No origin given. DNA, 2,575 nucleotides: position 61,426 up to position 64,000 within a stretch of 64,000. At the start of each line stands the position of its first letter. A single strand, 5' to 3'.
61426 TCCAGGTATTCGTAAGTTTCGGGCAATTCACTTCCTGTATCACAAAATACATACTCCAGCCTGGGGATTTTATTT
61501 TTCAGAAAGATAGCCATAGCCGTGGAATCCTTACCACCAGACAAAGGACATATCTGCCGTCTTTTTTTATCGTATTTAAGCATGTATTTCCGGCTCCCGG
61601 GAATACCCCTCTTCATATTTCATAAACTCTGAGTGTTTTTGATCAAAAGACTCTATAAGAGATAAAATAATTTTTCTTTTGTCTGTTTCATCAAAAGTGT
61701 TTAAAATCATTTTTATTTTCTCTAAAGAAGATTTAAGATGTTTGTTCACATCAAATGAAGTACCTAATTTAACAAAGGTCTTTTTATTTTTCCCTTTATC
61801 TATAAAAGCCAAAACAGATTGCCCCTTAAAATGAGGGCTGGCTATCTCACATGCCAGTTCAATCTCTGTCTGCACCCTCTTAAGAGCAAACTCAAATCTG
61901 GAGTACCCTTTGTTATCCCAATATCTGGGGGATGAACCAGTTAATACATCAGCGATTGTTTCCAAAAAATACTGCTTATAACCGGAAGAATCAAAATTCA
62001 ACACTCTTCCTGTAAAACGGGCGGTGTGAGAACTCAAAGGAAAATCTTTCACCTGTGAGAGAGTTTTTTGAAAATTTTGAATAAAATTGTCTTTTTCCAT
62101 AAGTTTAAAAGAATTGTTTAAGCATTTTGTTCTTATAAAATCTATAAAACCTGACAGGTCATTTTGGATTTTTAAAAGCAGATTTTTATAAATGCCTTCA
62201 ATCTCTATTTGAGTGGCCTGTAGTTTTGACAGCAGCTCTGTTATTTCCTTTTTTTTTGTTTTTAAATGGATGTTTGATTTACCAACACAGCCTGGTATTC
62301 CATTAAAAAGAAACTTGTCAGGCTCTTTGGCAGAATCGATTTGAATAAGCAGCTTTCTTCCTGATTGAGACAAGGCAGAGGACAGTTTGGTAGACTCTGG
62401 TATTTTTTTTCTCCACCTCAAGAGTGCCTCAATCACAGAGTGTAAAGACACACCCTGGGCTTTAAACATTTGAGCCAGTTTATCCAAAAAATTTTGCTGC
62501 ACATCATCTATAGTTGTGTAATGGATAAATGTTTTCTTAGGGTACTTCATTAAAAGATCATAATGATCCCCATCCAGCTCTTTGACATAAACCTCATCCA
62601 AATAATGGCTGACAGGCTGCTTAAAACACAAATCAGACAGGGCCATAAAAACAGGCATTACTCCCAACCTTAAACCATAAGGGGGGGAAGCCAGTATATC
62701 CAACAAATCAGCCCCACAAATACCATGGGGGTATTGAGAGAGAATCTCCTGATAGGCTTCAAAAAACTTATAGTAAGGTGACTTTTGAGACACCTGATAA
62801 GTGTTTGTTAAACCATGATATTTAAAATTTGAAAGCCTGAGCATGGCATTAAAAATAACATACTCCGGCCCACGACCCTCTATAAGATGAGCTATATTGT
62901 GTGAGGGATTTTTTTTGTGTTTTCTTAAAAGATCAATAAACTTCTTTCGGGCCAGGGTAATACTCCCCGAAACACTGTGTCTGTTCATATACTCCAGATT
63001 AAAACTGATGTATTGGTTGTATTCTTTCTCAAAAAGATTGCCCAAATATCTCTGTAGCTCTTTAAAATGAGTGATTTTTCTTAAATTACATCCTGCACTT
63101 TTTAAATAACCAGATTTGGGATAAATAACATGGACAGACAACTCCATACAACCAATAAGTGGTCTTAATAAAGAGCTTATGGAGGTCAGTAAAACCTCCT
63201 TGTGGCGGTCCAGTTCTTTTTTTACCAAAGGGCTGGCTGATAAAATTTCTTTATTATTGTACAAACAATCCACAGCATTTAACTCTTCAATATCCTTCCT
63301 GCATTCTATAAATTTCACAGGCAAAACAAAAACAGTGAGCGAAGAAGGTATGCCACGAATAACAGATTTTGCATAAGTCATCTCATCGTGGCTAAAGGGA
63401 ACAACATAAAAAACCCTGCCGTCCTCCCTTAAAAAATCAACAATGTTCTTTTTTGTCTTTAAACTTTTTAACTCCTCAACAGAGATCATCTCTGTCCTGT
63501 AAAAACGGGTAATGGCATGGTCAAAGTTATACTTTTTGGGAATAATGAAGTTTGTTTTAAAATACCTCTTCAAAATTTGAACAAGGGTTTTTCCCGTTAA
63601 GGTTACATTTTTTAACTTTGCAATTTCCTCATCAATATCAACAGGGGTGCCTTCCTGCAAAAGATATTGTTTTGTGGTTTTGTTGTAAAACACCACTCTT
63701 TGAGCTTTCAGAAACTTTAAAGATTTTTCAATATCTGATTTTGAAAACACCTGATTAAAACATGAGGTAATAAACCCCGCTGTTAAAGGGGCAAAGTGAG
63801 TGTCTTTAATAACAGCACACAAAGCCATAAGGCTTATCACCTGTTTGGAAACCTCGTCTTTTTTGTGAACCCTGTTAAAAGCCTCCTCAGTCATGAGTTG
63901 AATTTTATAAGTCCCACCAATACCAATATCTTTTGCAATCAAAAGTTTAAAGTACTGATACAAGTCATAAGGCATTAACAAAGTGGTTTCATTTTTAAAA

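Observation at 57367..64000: Phosphorothioation-type defence operon with non-canonical order: large protein, PAPS-reductase-like, DUF262/DUF1524 nuclease, cysteine desulfurase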

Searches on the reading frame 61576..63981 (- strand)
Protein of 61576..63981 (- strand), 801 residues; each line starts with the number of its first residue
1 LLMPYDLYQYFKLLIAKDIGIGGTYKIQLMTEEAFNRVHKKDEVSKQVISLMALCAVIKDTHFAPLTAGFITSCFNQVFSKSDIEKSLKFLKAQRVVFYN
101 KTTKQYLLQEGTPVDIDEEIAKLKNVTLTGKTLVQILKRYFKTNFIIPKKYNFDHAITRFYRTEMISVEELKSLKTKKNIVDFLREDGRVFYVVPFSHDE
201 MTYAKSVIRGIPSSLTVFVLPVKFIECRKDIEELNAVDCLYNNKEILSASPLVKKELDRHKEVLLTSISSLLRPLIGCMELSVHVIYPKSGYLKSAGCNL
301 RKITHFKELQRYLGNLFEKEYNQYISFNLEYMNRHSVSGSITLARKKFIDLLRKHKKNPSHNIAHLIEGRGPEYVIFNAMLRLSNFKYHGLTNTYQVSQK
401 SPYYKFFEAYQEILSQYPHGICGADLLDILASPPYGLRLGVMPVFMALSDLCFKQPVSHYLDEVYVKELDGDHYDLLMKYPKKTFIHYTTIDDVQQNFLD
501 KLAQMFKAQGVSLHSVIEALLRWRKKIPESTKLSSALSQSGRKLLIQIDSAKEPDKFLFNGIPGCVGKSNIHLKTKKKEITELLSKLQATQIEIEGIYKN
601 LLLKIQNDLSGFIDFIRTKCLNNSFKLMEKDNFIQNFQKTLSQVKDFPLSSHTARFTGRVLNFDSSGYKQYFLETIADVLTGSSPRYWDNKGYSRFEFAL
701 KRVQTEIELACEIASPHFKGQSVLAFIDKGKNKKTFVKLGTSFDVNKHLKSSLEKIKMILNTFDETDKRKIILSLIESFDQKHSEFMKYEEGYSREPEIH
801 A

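Call 3: search_protein_families(library=pfam, proteins=[window:61576-63981:-], max_evalue=0.01)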
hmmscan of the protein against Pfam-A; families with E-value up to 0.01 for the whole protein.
window:61576-63981:- (801 aa): 0 families

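Call 4: search_protein_families(library=padloc, proteins=[window:61576-63981:-], max_evalue=0.01)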
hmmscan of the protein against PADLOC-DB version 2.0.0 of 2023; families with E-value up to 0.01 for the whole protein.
window:61576-63981:- (801 aa): 11 families
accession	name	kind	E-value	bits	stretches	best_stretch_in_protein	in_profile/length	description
PDLC02779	SspC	-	3.2e-71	238.4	1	2-707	370-1048/1054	SspC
PDLC02781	SspC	-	2.5e-53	179.2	1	80-738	444-1087/1104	SspC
PDLC02775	SspC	-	3.2e-48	162.2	1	2-707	379-1056/1064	SspC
PDLC02778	SspC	-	4.9e-48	161.6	1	6-704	358-1041/1053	SspC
PDLC02780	SspC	-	3.5e-45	152.4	1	28-707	371-1020/1045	SspC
PDLC02776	SspC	-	4.6e-45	151.8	1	33-686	339-964/1039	SspC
PDLC02774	SspC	-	2.8e-26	89.6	1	80-608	418-938/1065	SspC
PDLC02773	SspC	-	6.8e-26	88.5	1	32-612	375-928/1011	SspC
PDLC02770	SspC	-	2.3e-21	73.6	1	24-646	371-995/1047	SspC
PDLC02478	BrxC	-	1.2e-19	67.5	1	57-570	429-935/1108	BrxC-PglY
PDLC02777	SspC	-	7.9e-18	62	1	41-601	400-947/1097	SspC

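Call 5: search_protein_families(library=ncbifam, proteins=[window:61576-63981:-], max_evalue=0.01)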
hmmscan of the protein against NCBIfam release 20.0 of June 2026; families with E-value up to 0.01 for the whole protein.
window:61576-63981:- (801 aa): 0 families
